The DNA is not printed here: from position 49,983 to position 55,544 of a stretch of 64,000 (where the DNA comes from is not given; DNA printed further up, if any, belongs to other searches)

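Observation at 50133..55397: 1754-aa periplasmic propeller sensor wired to a PP2C/SpoIIE phosphatase instead of a histidine kinase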

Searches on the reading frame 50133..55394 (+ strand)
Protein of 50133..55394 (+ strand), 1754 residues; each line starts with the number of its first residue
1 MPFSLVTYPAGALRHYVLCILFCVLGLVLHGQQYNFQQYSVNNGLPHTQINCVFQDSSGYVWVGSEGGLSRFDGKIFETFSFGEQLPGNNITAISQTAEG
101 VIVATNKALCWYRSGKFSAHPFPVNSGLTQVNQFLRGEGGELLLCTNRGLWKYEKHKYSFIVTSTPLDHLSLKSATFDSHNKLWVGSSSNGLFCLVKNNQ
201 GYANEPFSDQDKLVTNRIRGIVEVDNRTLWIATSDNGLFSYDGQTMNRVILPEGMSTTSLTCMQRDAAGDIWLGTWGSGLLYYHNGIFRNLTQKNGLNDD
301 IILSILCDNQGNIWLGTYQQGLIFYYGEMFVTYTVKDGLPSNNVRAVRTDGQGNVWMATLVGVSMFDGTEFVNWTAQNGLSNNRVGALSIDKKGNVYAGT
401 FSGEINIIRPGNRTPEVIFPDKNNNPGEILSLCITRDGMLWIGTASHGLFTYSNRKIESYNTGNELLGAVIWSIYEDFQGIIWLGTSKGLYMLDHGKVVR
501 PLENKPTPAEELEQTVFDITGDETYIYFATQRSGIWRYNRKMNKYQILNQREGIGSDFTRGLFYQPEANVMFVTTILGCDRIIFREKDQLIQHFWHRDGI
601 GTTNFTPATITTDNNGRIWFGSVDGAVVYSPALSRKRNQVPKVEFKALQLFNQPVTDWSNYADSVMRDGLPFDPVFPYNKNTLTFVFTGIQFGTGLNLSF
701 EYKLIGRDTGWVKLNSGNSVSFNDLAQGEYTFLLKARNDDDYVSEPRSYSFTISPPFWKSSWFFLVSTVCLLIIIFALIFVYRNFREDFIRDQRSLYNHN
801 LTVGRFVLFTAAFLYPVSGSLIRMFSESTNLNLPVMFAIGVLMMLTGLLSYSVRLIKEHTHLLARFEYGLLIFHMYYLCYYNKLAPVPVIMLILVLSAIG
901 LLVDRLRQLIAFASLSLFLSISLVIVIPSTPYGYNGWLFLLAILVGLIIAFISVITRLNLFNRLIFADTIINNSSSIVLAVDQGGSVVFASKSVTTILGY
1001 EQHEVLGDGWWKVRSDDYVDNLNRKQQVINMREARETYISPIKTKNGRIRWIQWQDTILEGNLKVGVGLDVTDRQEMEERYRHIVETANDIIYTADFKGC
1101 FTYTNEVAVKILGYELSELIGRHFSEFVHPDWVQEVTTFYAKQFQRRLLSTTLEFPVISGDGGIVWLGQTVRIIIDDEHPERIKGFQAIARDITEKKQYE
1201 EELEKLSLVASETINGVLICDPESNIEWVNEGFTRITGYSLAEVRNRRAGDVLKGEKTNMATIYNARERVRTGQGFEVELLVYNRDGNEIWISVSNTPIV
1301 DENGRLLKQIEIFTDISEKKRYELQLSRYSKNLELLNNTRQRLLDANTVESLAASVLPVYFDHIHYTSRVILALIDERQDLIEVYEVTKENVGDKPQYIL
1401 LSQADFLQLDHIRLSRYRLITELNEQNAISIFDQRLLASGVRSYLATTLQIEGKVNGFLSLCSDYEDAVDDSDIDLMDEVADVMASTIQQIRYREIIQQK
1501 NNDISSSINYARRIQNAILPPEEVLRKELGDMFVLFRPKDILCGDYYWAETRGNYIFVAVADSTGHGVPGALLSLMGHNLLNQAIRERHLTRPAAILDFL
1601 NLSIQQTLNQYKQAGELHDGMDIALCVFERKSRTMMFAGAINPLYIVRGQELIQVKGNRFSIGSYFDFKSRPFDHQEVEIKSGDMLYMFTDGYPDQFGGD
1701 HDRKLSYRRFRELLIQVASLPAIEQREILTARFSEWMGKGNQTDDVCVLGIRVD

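Call 4: search_protein_families(library=pfam, proteins=[window:50133-55394:+], max_evalue=1)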
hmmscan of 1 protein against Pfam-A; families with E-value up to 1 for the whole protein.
window:50133-55394:+ (1754 aa): 17 families
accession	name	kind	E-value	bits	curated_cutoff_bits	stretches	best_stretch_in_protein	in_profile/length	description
PF07494.17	Reg_prop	-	6.3e-39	127.4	20.4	8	296-318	1-23/24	Two component regulator propeller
PF13426.13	PAS_9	-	7.9e-31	106.8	27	3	1215-1318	2-103/103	PAS domain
PF00989.32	PAS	-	4.6e-28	97.9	22.6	3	1079-1193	1-113/113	PAS fold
PF08447.18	PAS_3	-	3.5e-23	82.1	25.6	3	1102-1185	2-87/89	PAS fold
PF08448.16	PAS_4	-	7.5e-23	81.3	23.1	3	1216-1321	7-110/110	PAS fold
PF07228.17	SpoIIE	-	2.8e-22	80.1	25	1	1554-1753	3-191/192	Stage II sporulation protein E (SpoIIE)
PF13188.13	PAS_8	-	1.4e-15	57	21.8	3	1079-1131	1-53/65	PAS domain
PF07495.19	Y_Y_Y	-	3.6e-11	43.2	26.6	1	692-753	2-64/65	Y_Y_Y domain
PF01590.32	GAF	-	0.00042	21.3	22.4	1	1432-1488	68-133/133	GAF domain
PF20067.5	SSL_N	-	0.002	18.4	18.9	0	388-405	26-43/46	Strictosidine synthase-like, N-terminal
PF13185.12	GAF_2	-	0.0027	18.4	28.6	1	1372-1489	25-136/136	GAF domain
PF23409.1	Beta-prop_EML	-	0.0061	16.5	88.2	1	383-461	157-233/267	Echinoderm microtubule-associated protein first beta-propeller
PF24820.1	Diguanyl_cycl_sensor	-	0.015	15.7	28.1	0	1089-1140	6-57/109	Diguanylate cyclase-like sensor domain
PF13492.12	GAF_3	-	0.024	15.5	27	1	1439-1489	78-128/129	GAF domain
PF24421.1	Ig_J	-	0.042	14.4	29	1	716-756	64-104/104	Tip attachment protein J, Ig-like domain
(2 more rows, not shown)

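Call 7: search_protein_families(library=ncbifam, proteins=[window:50133-55394:+], max_evalue=0.001)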
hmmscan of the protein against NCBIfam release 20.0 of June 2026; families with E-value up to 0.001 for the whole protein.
window:50133-55394:+ (1754 aa): 23 families
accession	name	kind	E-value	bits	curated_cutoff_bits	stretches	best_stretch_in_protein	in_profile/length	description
NF038263.1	prot_phos_SiaA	equivalog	1.6e-55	188.9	700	1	1495-1754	402-658/658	biofilm regulation protein phosphatase SiaA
TIGR00229.1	sensory_box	domain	9.3e-53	177.7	22.9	3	1075-1203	1-126/126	PAS domain S-box protein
NF052228.1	T9SS_PorZ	equivalog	1e-21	77.1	260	2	168-369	429-662/757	type IX secretion system anionic LPS delivery protein PorZ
NF008467.0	PRK11359.1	equivalog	4.7e-20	71.2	857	1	1100-1321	33-253/800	oxygen-sensing cyclic-di-GMP phosphodiesterase DosP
NF053781.1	cdiGMPphdstlr2612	equivalog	1e-18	66.5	1600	1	1066-1205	695-838/1268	Tlr1612 family c-di-GMP phosphodiesterase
NF008468.0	PRK11360.1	equivalog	1.6e-17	63.1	646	2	1214-1328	278-389/616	two-component system sensor histidine kinase AtoS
NF052652.1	YtvA_fam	equivalog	6.3e-17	61.9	250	1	1213-1337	9-135/243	YtvA family blue-light photoreceptor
NF045675.1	PhdiestaseDibA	equivalog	2.6e-16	59.1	980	1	1210-1350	84-222/623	phosphodiesterase DibA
NF052573.1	HisKinEspAMyxo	equivalog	2.4e-14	52.3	1400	1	1077-1326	128-375/755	serine histidine kinase EspA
NF010077.0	PRK13559.1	subfamily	5.5e-14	51.8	361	1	1215-1323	54-164/364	hypothetical protein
NF052306.1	BluLightHisKinLov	equivalog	1.1e-12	47.5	450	1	1202-1323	19-143/334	blue-light-activated histidine kinase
NF047874.1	MASE3_PAS_HK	subfamily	2.9e-11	42.9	560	1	1075-1206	261-388/655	MASE3 domain-containing sensor histidine kinase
TIGR02938.1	nifL_nitrog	equivalog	2.9e-11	42.6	242.45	1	1218-1332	18-131/494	nitrogen fixation negative regulator NifL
NF010076.0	PRK13557.1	subfamily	8.6e-11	40.9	631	1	1217-1328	43-156/540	histidine kinase famiy protein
NF008302.0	PRK11091.1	equivalog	6.5e-09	34.5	838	1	1081-1207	157-280/779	aerobic respiration two-component sensor histidine kinase ArcB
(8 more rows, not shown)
